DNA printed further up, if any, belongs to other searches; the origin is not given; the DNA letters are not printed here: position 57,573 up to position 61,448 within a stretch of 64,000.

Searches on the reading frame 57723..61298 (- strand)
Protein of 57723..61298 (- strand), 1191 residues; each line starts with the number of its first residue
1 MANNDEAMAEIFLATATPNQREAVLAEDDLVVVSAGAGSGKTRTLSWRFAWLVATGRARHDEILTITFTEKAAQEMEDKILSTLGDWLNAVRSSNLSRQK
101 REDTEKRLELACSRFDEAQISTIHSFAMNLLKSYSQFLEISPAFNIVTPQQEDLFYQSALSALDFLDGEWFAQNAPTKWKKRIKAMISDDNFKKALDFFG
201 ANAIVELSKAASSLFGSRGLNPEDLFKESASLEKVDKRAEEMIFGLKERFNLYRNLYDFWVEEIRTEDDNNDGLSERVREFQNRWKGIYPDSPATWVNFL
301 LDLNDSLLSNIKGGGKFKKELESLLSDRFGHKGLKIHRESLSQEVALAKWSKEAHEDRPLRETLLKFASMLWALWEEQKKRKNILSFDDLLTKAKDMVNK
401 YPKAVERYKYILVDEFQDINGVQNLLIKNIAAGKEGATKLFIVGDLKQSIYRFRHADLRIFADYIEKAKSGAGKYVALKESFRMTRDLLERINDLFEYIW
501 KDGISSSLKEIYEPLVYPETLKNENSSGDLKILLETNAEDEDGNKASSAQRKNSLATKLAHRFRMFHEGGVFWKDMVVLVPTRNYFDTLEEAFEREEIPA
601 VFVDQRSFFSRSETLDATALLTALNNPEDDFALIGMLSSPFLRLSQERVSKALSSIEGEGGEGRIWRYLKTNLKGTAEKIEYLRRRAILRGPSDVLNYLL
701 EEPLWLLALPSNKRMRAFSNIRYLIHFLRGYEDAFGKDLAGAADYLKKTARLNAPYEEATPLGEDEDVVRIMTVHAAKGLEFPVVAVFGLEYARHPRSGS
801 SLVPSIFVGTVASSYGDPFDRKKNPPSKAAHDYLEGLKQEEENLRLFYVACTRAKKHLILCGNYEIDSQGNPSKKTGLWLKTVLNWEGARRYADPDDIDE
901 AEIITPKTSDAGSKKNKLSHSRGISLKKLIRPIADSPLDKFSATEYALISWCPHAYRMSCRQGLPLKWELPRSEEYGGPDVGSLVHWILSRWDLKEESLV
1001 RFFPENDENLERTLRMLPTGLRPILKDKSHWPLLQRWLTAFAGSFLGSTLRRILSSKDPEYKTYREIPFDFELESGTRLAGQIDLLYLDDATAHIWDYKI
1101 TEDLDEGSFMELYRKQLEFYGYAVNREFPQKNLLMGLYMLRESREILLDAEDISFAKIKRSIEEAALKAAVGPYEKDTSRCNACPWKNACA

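Call 16: search_protein_families(library=pfam, proteins=[window:57723-61298:-], max_evalue=0.000001)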
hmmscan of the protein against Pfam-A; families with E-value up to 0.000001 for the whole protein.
window:57723-61298:- (1191 aa): 5 families
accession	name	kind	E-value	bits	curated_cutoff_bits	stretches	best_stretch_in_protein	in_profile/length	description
PF00580.27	UvrD-helicase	-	4.5e-54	184.4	23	1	17-466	2-268/271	UvrD/REP helicase N-terminal domain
PF13361.12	UvrD_C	-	2e-32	113.4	25.6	2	713-860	233-345/350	UvrD-like helicase C-terminal domain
PF12705.13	PDDEXK_1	-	1e-21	78.5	22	1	941-1190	2-246/247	PD-(D/E)XK nuclease superfamily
PF13245.12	AAA_19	-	1.9e-21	77.1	25.1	1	20-454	1-134/134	AAA domain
PF13538.12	UvrD_C_2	-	3.1e-11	43.4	27.4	0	769-796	2-29/52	UvrD-like helicase C-terminal domain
